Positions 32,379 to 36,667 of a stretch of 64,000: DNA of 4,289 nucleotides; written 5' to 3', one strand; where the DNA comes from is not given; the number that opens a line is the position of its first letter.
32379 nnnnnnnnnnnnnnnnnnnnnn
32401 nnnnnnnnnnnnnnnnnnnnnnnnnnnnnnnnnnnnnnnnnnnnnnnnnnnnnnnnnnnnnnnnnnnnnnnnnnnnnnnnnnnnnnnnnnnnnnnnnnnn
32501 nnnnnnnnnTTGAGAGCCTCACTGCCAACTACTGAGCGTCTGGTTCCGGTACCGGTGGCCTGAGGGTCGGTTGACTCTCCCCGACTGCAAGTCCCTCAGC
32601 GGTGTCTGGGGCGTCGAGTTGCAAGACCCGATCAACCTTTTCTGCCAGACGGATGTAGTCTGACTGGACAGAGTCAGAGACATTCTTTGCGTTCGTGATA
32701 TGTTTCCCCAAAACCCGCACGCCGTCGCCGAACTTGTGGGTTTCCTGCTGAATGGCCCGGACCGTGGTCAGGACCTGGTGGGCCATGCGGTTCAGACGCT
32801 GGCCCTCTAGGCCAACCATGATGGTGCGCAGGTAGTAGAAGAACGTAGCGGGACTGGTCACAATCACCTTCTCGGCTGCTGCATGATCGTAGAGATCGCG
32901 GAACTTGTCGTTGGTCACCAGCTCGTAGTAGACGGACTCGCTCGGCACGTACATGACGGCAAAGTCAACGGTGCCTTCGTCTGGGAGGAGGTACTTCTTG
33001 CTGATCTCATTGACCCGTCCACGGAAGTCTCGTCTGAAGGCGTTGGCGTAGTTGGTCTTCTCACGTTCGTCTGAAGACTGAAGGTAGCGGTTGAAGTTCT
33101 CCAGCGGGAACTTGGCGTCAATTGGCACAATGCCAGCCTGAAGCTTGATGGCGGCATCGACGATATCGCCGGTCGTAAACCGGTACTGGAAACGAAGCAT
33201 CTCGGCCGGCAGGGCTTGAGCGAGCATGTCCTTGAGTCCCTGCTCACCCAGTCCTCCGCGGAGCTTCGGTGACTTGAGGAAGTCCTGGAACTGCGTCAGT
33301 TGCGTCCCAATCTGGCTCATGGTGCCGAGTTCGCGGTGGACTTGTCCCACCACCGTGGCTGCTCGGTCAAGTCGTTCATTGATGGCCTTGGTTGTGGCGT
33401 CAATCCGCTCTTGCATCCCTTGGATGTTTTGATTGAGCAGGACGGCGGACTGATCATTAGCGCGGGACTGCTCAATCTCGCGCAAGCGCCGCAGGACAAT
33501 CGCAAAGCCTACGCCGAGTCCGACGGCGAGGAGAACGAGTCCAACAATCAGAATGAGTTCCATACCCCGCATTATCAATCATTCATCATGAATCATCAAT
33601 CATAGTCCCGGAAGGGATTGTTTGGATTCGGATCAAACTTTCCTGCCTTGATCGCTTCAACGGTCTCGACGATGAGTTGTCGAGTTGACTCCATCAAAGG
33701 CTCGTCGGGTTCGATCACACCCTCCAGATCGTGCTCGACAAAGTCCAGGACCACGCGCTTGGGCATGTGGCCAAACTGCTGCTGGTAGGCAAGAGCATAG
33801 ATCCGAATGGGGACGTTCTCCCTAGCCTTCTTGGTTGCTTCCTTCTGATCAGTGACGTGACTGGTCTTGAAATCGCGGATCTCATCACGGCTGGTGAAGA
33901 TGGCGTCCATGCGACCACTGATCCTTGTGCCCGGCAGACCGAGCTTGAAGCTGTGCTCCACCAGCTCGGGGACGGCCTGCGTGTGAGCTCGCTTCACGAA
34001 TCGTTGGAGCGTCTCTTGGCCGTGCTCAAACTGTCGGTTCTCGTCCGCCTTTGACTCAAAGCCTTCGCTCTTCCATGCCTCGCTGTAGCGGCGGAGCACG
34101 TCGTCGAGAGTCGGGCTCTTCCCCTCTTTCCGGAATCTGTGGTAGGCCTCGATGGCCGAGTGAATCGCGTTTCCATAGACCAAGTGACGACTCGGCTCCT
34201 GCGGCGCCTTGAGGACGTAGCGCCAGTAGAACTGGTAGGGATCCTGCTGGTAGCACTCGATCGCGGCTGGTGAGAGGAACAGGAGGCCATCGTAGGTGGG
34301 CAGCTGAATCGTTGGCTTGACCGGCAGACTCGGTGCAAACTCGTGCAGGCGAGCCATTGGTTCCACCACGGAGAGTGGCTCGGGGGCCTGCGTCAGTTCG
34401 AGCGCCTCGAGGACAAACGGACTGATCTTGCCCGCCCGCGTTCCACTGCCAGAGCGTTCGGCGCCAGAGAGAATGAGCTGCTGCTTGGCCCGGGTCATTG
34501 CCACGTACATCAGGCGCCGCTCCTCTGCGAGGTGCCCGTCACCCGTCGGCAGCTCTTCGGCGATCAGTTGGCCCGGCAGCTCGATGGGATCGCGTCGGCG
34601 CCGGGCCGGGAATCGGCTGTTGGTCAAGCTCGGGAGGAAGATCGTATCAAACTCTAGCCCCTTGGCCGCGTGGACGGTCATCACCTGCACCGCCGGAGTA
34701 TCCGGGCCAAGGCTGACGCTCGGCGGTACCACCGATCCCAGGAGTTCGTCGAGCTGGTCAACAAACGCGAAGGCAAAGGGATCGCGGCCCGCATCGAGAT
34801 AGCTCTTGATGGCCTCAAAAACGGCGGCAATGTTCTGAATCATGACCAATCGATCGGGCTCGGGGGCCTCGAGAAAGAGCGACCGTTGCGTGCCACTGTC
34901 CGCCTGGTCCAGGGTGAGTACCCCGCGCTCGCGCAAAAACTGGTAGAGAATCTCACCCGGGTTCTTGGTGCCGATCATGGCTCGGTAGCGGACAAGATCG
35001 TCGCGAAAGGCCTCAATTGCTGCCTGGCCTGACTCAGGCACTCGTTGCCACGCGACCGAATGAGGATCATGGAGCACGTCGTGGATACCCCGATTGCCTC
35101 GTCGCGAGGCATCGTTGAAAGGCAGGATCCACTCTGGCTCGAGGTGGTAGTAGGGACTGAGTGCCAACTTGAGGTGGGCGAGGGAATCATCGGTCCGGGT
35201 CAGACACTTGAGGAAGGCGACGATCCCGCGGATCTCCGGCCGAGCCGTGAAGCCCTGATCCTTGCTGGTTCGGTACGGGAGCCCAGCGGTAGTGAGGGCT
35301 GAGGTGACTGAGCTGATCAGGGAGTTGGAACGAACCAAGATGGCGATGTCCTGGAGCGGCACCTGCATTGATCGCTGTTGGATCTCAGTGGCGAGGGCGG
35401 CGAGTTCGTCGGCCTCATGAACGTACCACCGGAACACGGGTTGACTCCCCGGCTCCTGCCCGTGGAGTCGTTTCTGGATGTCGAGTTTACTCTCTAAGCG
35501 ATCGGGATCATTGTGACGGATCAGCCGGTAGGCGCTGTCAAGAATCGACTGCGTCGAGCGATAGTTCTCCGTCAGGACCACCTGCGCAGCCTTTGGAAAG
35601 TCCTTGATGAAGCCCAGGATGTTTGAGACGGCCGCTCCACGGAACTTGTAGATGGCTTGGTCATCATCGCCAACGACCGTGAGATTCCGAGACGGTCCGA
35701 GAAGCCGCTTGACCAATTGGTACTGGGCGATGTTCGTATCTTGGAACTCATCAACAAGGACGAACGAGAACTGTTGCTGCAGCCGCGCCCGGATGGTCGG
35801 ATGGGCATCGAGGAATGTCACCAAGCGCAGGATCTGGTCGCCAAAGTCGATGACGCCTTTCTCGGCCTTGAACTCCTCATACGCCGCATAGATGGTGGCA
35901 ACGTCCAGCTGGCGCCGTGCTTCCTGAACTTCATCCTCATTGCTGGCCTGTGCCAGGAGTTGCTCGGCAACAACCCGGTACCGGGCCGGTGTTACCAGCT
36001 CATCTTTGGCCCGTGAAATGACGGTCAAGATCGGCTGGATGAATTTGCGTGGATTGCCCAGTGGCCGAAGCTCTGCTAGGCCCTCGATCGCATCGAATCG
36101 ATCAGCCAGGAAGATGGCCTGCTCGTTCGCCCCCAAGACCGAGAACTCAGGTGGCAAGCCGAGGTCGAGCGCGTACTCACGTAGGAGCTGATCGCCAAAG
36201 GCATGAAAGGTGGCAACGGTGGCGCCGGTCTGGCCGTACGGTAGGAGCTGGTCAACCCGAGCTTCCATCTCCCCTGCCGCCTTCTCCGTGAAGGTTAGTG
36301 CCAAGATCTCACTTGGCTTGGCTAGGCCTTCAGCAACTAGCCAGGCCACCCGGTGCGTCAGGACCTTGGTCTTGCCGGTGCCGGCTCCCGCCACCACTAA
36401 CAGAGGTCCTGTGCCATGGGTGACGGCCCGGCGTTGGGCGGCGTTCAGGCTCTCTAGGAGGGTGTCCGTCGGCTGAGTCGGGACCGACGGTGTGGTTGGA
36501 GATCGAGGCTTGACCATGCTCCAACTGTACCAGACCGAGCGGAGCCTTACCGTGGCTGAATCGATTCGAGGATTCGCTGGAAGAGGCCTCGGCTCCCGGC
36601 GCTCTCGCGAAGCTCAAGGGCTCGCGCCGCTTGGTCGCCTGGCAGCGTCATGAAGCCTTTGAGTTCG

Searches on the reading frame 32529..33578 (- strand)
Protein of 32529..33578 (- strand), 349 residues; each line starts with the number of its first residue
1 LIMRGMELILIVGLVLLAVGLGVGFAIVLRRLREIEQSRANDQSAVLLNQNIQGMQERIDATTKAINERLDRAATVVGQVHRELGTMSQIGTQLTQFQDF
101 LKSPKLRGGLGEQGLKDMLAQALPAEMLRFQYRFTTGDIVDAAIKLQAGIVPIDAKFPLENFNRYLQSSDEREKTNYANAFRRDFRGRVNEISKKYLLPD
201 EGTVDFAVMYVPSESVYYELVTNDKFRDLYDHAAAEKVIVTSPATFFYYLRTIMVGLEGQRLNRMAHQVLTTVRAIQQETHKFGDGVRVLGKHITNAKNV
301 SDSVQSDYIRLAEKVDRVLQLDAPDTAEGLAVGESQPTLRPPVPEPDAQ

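Call 43: search_protein_families(library=pfam, proteins=[window:32529-33578:-], max_evalue=0.001)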
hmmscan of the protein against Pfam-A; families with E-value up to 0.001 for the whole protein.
window:32529-33578:- (349 aa): 1 family
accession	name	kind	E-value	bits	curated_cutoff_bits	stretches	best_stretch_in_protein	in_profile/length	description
PF02646.22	RmuC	-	1.4e-51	175.8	26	1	48-325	3-288/291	RmuC family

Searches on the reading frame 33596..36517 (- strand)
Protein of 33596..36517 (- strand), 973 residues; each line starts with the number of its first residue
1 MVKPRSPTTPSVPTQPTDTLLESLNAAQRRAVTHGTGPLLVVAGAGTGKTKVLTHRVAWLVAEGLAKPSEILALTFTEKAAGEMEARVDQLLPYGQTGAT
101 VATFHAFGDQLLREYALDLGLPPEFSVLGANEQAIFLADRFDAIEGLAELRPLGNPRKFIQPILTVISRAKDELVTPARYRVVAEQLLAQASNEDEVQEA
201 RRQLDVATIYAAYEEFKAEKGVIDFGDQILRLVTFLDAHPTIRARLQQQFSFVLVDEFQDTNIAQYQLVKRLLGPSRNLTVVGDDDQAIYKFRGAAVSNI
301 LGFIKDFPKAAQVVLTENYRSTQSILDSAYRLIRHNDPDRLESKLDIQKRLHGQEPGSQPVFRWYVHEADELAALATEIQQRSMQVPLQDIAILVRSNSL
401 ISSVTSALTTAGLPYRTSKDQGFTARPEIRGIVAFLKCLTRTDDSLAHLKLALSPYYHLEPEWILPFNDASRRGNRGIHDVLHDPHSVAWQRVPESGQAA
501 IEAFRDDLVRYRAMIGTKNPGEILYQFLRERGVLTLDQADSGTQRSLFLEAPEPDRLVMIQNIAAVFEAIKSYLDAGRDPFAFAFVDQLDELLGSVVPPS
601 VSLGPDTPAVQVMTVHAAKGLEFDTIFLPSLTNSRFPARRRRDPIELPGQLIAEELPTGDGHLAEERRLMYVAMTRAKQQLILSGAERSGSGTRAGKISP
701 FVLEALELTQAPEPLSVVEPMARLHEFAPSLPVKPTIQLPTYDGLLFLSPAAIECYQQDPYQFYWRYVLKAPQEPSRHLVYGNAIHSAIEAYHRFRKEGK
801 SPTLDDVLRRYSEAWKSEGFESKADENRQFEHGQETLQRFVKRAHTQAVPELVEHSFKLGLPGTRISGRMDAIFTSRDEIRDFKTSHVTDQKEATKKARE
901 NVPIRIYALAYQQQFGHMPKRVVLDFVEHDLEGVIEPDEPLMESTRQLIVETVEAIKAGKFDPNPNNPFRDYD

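Call 43: search_protein_families(library=pfam, proteins=[window:33596-36517:-], max_evalue=0.001)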
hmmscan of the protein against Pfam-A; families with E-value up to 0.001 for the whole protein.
window:33596-36517:- (973 aa): 9 families
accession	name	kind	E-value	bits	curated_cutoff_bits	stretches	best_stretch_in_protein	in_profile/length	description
PF00580.27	UvrD-helicase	-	4.8e-74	249.9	23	1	24-308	1-271/271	UvrD/REP helicase N-terminal domain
PF13361.12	UvrD_C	-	3.1e-47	162.1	25.6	1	313-686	1-348/350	UvrD-like helicase C-terminal domain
PF12705.13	PDDEXK_1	-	4.2e-24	86.3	22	1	748-966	2-234/247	PD-(D/E)XK nuclease superfamily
PF13245.12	AAA_19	-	4.7e-23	82.3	25.1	1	28-293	1-134/134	AAA domain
PF13538.12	UvrD_C_2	-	8.6e-12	45.2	27.4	2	659-683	27-51/52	UvrD-like helicase C-terminal domain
PF13604.12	AAA_30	-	4.7e-09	36.7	27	1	24-89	2-67/191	AAA domain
PF13087.12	AAA_12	-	3.4e-05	23.9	27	1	608-686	137-193/195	AAA domain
PF21445.3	ADDB_N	-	0.00014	21.6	26.6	1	158-282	114-230/290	ADDB, N-terminal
PF01443.25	Viral_helicase1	-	0.00018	21.8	21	0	610-683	177-226/228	Viral superfamily 1 RNA helicase core domain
